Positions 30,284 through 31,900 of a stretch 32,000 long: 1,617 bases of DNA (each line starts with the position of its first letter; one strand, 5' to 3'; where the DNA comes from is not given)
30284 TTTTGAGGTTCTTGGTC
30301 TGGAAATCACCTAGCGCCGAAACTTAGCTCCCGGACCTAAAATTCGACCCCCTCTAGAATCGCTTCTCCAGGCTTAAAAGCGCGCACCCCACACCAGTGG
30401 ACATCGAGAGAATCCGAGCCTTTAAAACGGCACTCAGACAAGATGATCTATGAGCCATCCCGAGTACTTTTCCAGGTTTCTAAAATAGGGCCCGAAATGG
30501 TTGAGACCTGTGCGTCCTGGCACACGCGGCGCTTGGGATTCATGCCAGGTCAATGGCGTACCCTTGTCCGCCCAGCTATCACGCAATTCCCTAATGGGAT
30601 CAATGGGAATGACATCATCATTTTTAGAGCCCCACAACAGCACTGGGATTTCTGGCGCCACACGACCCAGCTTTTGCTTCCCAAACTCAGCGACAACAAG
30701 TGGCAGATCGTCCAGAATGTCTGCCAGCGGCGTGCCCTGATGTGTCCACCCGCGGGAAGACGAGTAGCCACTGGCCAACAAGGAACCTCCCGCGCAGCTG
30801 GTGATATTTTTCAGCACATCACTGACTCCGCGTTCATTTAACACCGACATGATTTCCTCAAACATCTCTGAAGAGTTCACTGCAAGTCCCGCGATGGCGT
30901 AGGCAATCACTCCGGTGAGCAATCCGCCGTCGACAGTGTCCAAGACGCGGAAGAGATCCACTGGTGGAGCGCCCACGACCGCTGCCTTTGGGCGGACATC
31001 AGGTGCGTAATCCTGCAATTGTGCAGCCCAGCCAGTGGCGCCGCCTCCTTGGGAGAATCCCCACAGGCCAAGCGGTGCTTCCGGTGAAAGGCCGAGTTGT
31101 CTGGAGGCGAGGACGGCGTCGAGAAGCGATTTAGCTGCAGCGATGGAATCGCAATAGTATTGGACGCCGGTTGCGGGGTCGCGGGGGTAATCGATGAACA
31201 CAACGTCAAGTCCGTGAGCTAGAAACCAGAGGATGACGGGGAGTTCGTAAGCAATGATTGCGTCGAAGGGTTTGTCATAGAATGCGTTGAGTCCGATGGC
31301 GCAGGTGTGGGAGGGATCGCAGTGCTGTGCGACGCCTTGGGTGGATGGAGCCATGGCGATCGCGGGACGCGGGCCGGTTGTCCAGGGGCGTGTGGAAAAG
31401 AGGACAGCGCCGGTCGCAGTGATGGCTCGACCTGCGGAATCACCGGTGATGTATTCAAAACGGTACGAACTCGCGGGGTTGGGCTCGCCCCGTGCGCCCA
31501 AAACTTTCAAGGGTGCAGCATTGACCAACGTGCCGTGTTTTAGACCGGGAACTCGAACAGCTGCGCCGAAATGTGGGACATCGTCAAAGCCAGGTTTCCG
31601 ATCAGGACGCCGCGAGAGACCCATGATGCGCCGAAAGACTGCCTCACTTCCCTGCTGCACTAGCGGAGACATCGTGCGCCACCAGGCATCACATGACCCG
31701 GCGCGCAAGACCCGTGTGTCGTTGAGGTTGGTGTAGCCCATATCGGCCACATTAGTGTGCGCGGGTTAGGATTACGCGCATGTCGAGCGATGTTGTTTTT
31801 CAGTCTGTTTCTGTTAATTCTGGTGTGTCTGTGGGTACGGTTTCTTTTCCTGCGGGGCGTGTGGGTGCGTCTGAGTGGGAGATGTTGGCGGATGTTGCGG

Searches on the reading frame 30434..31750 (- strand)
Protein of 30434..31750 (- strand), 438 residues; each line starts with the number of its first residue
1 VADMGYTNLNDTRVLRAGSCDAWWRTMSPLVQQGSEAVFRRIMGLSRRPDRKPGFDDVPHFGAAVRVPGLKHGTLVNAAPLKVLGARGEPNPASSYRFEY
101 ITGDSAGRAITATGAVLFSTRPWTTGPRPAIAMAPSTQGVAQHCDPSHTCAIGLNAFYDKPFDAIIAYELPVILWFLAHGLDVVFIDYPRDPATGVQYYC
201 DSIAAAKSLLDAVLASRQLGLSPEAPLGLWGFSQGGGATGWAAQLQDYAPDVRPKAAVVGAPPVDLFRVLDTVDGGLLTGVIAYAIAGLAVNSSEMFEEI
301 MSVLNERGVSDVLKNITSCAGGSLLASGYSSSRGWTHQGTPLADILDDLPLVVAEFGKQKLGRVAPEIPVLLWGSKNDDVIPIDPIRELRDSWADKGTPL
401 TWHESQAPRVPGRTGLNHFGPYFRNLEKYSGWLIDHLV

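Call 73: find_encoding_contigs(protein=window:30434-31750:-, flank=10000, max_places=1)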
Protein window:30434-31750:- (438 aa): 5 contigs read that carry it; 1 place shown.
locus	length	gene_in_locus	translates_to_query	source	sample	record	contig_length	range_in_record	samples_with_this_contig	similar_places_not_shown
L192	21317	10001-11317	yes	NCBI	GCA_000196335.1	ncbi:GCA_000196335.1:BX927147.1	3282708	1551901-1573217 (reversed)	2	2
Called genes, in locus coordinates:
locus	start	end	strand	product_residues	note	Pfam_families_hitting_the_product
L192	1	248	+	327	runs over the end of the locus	PF19187:HTH_PafC, PF13280:WYL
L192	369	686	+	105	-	PF02416:TatA_B_E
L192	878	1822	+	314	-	PF00902:TatC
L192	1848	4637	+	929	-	PF00270:DEAD, PF04851:ResIII, PF22527:DEXQc_Suv3 (weak), PF00271:Helicase_C (weak), PF26090:SH3_HelY, PF08148:DSHCT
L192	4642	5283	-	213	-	PF00089:Trypsin, PF13365:Trypsin_2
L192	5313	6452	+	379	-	PF01321:Creatinase_N (weak), PF00557:Peptidase_M24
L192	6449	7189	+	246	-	PF00106:adh_short, PF08659:KR, PF13561:adh_short_C2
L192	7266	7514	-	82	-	PF02661:Fic (weak)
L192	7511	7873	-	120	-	-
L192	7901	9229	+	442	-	PF00590:TP_methylase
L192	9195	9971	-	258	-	PF03460:NIR_SIR_ferr (faint)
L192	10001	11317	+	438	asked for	PF03583:LIP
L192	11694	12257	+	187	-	PF04186:FxsA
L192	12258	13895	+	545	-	PF20154:LNT_N, PF00795:CN_hydrolase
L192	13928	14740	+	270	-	PF00535:Glycos_transf_2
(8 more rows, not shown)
